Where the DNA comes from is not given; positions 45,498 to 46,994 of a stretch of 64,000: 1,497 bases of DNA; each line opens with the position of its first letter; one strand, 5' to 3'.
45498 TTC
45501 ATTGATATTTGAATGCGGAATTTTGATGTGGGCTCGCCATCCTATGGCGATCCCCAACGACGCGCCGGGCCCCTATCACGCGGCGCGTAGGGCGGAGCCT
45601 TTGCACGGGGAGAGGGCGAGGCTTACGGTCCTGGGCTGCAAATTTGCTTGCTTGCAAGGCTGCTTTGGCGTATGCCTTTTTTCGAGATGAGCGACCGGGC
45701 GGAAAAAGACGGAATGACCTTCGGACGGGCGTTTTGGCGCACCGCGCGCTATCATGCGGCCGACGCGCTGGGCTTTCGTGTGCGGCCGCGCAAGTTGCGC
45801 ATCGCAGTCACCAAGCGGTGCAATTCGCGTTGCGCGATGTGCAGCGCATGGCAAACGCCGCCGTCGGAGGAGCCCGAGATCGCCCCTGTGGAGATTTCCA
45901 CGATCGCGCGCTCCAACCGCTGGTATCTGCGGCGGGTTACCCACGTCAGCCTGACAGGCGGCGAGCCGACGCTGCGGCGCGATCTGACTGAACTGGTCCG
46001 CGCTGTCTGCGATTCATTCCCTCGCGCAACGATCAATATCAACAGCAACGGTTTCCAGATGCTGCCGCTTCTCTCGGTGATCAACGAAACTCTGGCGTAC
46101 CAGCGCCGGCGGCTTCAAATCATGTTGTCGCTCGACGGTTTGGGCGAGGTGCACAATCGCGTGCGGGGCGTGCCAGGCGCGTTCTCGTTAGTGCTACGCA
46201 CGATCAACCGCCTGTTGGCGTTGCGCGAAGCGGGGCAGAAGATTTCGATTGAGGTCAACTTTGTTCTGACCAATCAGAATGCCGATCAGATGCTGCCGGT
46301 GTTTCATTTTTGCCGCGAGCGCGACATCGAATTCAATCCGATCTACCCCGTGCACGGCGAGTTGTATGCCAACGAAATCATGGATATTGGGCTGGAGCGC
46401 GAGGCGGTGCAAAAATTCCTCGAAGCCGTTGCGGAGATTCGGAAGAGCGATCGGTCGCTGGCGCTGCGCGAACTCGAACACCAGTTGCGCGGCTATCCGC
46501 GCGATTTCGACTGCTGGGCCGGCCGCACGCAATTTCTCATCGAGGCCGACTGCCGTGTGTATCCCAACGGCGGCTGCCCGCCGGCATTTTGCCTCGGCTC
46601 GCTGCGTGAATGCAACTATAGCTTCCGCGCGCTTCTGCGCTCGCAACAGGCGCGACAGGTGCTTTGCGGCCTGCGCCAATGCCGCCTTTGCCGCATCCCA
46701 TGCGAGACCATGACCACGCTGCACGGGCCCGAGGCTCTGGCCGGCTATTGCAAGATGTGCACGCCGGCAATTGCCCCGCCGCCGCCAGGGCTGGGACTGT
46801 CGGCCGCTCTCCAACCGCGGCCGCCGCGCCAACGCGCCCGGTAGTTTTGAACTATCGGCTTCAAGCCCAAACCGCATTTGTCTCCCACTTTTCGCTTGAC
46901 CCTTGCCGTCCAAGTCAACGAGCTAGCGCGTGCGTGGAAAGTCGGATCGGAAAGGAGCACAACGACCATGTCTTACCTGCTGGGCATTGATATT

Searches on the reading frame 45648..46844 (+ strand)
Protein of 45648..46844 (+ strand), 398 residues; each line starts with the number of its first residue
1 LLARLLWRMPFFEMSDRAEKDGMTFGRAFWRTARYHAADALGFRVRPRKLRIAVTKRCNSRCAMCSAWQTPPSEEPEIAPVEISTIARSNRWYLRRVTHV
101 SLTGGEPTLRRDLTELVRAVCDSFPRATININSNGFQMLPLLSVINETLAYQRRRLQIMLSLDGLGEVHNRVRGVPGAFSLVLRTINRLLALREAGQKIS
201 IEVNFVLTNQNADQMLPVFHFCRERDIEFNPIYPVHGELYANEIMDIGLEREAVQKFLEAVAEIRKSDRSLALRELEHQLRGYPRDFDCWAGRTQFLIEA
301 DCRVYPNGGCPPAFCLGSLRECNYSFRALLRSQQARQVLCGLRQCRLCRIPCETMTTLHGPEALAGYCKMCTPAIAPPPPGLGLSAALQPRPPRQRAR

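Call 85: search_protein_families(library=pfam, proteins=[window:45648-46844:+], max_evalue=0.00001)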
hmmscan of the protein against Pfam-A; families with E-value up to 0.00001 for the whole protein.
window:45648-46844:+ (398 aa): 1 family
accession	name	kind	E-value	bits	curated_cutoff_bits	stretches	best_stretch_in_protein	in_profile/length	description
PF04055.27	Radical_SAM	-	1.3e-14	55.1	29.5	1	54-199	3-143/166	Radical SAM superfamily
